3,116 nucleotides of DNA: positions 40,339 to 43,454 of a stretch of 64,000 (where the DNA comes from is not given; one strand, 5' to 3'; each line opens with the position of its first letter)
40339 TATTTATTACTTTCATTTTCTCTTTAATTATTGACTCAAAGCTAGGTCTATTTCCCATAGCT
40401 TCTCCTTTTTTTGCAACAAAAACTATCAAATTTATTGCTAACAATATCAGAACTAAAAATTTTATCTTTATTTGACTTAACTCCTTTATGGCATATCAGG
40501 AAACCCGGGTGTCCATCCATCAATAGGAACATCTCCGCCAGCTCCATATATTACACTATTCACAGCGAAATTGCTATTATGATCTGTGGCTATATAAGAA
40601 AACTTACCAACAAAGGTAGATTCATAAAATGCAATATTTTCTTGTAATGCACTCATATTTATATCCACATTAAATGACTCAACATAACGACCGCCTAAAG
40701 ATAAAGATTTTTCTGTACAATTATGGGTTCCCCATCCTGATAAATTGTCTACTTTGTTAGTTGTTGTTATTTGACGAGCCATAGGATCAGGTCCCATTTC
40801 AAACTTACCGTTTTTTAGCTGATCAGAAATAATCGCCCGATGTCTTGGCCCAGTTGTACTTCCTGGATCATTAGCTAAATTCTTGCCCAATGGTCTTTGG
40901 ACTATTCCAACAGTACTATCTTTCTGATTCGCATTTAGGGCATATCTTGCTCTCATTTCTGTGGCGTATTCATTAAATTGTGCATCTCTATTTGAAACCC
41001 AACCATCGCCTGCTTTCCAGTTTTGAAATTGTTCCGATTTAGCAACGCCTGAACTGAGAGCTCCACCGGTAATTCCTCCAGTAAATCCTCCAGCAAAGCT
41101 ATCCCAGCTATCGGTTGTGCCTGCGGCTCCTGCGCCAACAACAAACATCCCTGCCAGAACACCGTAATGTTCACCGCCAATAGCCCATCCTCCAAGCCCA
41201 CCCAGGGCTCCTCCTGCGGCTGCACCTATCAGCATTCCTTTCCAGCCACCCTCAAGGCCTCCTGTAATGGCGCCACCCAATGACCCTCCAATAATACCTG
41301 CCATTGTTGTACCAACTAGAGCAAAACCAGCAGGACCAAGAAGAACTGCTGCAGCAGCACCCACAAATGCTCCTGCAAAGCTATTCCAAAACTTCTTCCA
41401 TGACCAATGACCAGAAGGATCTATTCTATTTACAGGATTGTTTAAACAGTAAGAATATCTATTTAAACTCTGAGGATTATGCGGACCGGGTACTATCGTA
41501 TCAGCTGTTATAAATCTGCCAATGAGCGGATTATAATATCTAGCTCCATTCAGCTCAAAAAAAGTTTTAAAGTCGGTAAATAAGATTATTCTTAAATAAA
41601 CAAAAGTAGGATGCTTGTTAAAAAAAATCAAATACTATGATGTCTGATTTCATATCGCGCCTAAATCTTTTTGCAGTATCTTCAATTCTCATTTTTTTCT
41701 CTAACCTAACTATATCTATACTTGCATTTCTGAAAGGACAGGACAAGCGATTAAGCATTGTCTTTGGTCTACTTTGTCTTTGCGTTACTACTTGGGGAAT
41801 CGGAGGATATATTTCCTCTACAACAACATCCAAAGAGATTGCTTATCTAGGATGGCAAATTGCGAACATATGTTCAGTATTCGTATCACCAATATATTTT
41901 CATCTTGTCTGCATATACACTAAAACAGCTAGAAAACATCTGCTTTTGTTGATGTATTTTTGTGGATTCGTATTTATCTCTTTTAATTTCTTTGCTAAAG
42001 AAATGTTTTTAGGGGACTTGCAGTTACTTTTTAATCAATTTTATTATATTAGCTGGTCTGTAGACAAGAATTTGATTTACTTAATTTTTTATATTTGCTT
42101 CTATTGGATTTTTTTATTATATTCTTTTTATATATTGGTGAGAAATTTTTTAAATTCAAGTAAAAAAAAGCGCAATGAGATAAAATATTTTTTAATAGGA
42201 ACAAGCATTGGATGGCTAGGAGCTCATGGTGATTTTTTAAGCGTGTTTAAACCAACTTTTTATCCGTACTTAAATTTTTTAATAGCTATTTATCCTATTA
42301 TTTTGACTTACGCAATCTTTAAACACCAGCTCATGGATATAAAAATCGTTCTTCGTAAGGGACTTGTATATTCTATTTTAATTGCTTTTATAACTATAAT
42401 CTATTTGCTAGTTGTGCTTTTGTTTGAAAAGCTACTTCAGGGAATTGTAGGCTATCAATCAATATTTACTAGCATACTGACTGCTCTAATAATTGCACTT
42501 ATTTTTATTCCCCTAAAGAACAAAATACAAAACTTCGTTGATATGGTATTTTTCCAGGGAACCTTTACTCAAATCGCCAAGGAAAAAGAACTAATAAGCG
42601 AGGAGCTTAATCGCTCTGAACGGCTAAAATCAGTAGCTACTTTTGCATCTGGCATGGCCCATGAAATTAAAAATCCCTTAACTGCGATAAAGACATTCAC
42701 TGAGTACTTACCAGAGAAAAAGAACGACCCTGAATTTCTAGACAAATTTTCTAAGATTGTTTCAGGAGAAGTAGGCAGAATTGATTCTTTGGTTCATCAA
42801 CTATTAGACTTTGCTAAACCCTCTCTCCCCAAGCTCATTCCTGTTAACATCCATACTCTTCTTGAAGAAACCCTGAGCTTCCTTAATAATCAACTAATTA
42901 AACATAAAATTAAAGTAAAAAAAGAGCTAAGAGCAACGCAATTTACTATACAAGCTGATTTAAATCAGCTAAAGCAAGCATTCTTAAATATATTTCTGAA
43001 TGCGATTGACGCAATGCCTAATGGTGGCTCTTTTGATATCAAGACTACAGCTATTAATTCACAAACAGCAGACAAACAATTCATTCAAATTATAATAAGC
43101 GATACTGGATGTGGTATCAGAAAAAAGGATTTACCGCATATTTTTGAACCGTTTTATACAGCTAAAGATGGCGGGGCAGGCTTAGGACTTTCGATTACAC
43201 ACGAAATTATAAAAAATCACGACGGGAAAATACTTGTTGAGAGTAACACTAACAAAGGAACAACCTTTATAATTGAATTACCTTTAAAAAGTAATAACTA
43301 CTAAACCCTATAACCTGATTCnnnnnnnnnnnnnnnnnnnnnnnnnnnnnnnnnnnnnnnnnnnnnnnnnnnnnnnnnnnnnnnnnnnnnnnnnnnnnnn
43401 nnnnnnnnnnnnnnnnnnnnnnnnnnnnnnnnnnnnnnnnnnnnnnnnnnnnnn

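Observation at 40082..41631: Orphan RHS C-terminal toxin cassette (core tail, glycine-zipper region and unknown CT domain) with a candidate immunity gene, jammed 5 bp from a divergent kinase gene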

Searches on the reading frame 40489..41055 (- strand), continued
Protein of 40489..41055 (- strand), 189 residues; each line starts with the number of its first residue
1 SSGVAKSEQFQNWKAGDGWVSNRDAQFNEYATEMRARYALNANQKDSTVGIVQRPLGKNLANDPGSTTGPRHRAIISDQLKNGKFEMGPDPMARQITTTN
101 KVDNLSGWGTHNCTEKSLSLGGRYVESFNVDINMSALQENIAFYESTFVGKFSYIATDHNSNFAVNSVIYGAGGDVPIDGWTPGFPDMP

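Call 69: search_solved_structures(query=A2, max_evalue=10)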
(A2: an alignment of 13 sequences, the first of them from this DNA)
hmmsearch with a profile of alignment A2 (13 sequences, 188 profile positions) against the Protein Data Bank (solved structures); distinct sequences matched with E-value up to 10: 0.

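Call 71: search_protein_families(library=pfam, alignment_id=A2, max_evalue=10)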
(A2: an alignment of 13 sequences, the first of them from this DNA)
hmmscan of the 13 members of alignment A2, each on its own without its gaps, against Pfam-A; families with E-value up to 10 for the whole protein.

A. member 1, seq(189 aa): 0 families

B. families by the number of members that match (of 13 scanned): 4 families
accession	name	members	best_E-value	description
PF12381.14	Peptidase_C3G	1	0.0095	Tungro spherical virus-type peptidase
PF10887.13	DUF2686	1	0.099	Protein of unknown function (DUF2686)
PF03382.20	DUF285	1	0.16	Mycoplasma protein of unknown function, DUF285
PF23459.1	S1_RRP5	1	0.27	RRP5 S1 domain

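Call 81: fold_search(model_id=the predicted structure, library=viral)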
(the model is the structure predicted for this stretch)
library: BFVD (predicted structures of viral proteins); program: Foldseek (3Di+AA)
matches with E <= 10: 324; with E <= 0.001: 0
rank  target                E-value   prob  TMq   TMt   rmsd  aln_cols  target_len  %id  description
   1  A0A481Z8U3            1.3e-01  0.13  0.23  0.19  14.6       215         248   11  Uncharacterized protein [Pithovirus LCPAC304]
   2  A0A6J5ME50            1.3e-01  0.08  0.14  0.18  11.2       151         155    8  Uncharacterized protein [uncultured Caudovirales phage]
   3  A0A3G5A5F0            2.3e-01  0.09  0.20  0.12  12.3       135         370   14  Uncharacterized protein [Homavirus sp.]
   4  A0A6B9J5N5            3.3e-01  0.11  0.22  0.20  12.6       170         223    9  Uncharacterized protein [Vibrio phage vB_VchM_Kuja]
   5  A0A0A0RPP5            4.5e-01  0.05  0.14  0.15  15.3       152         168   10  Uncharacterized protein [Bacillus phage Moonbeam]
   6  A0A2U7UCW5            4.8e-01  0.15  0.31  0.25   8.9       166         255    8  Uncharacterized protein [Pandoravirus neocaledonia]
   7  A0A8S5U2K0            4.8e-01  0.06  0.17  0.17  18.0       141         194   14  Uncharacterized protein [Myoviridae sp. ctCdG12]
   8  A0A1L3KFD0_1          5.4e-01  0.21  0.35  0.06  11.2       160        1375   10  Polyprotein [Beihai hypo-like virus 1]
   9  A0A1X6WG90            5.4e-01  0.14  0.30  0.28  17.1       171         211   10  (no name in the UniProt tables at hand)
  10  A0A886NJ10            5.4e-01  0.07  0.19  0.24  19.9       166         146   10  (no name in the UniProt tables at hand)
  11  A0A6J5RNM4            5.4e-01  0.06  0.13  0.24  13.4        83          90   14  WYL domain containing protein [uncultured Caudovirales phage]
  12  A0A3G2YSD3            6.4e-01  0.02  0.13  0.09  17.1       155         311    6  Putative deoxycytidylate deaminase [Serratia phage vB_SmaA_3M]
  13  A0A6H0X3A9            6.9e-01  0.04  0.15  0.19  13.6       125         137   13  (no name in the UniProt tables at hand)
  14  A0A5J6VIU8            6.9e-01  0.03  0.16  0.13  14.3       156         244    9  DUF3592 domain-containing protein [Megaviridae environmental sample]
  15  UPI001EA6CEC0         6.9e-01  0.03  0.14  0.15  18.9       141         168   11  (no name look-up for this kind of identifier)
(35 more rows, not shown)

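Call 87: search_protein_families(library=pfam, proteins=[L012:1237-1719:+], max_evalue=0.1)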
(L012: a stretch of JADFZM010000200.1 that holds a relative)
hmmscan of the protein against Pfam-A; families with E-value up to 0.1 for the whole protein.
L012:1237-1719:+ (160 aa): 3 families
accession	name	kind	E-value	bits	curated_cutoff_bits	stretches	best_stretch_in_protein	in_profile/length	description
PF08139.17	LPAM_1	-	0.047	14.6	20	1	3-19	2-18/18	Prokaryotic membrane lipoprotein lipid attachment site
PF04355.18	BamE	-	0.096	12.9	23.2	0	92-110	13-31/71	Outer membrane protein assembly factor BamE domain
PF25260.1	DUF7861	-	0.1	13.3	27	0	89-136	40-78/79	Family of unknown function (DUF7861)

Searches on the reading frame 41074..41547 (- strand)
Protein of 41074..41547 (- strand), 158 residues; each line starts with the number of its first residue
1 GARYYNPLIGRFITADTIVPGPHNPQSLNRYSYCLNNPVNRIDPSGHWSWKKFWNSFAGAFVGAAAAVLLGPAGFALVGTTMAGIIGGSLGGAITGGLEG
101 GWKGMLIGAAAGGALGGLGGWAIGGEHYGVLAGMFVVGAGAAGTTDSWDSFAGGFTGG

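Call 56: find_related_loci(query=window:41074-41547:-, collection=metagenome_contigs, flank=10000)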
Query seq(158 aa) (158 aa) in metagenome_contigs; peptide patterns used: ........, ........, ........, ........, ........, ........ (x = any residue, [..] = any of these).
172 stretches matched a pattern; 23 encode a relative of the query (tblastn E <= 1e-3); 23 distinct loci.
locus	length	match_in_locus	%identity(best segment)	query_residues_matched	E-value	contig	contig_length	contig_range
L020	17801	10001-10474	72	1-158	3e-62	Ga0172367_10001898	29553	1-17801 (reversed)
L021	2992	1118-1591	56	1-151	3e-48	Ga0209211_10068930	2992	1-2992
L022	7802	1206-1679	56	1-151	3e-48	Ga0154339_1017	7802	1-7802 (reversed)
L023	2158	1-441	67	7-151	8e-48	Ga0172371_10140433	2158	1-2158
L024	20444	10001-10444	66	1-158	1e-44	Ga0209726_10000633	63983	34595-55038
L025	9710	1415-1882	61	1-158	2e-44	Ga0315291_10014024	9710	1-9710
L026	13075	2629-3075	65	1-158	2e-44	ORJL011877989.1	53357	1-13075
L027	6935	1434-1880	65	1-158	2e-44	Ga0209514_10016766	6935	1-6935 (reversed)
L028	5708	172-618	65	1-158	3e-44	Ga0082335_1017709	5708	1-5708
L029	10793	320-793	59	1-157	4e-43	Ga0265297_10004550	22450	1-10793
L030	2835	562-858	67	1-103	2e-40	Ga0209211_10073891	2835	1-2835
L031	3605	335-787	68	1-151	8e-39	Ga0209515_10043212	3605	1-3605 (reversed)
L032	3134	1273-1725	67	1-151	6e-39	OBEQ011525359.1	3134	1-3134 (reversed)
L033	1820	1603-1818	75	1-72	1e-38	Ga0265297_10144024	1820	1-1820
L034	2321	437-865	55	1-151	2e-38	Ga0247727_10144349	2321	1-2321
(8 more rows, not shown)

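Call 87: search_protein_families(library=pfam, proteins=[L029:2341-2724:+, L025:4484-4843:+, L029:1364-2299:+], max_evalue=0.1)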
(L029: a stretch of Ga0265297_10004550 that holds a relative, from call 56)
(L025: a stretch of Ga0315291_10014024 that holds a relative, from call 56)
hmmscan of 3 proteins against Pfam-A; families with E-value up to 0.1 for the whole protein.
L029:2341-2724:+ (127 aa): 3 families
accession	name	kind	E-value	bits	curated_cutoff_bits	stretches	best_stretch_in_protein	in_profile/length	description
PF04355.18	BamE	-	0.0011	19.1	23.2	1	57-111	11-69/71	Outer membrane protein assembly factor BamE domain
PF11006.13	DUF2845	-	0.063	14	21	0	56-92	9-47/90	Protein of unknown function (DUF2845)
PF06947.17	DUF1290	-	0.082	13.5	24.4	0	10-69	11-69/86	Protein of unknown function (DUF1290)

L025:4484-4843:+ (119 aa): 2 families
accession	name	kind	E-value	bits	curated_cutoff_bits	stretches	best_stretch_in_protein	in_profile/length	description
PF14378.12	PAP2_3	-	0.012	15.9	27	1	57-118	21-84/190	PAP2 superfamily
PF07331.16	TctB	-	0.025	15.2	29.1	1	78-115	90-129/137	Tripartite tricarboxylate transporter TctB family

L029:1364-2299:+ (311 aa): 2 families
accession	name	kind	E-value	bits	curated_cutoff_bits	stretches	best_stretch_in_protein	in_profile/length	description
PF07676.18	PD40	-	0.028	14.8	20.9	0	264-287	2-25/38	WD40-like Beta Propeller Repeat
PF02799.21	NMT_C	-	0.074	13.2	27.9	0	154-173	167-186/198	Myristoyl-CoA:protein N-myristoyltransferase, C-terminal domain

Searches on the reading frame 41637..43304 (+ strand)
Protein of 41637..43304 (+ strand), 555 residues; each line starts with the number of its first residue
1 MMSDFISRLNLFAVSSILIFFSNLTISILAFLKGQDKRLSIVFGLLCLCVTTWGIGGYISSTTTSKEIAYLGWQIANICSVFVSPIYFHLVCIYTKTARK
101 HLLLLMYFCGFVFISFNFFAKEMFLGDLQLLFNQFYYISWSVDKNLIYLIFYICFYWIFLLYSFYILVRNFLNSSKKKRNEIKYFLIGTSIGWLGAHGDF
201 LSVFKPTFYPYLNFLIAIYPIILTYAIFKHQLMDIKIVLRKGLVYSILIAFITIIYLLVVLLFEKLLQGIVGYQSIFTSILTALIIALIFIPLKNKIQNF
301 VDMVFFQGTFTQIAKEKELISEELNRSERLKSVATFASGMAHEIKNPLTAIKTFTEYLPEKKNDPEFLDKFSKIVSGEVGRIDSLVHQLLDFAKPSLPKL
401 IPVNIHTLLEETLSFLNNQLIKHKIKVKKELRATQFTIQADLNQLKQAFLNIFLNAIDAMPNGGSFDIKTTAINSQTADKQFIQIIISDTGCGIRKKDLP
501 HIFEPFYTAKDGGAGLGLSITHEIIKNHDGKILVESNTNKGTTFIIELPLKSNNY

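Call 3: search_protein_families(library=pfam, proteins=[window:41637-43304:+], max_evalue=1)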
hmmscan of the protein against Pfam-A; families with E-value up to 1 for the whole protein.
window:41637-43304:+ (555 aa): 5 families
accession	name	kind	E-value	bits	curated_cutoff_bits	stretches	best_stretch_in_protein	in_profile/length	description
PF02518.31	HATPase_c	-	1.1e-25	90.7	26.4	1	441-551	2-110/111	Histidine kinase-, DNA gyrase B-, and HSP90-like ATPase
PF00512.31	HisKA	-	1.3e-13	51.2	26.9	1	334-394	3-62/66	His Kinase A (phospho-acceptor) domain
PF16927.11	HisKA_7TM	-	1.5e-11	45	28.6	1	21-235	7-222/224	N-terminal 7TM region of histidine kinase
PF14501.12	HATPase_c_5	-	0.033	14.5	22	1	446-540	7-94/102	GHKL domain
PF10090.15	HPTransfase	-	0.15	12.3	22.9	1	448-472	35-59/123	Histidine phosphotransferase C-terminal domain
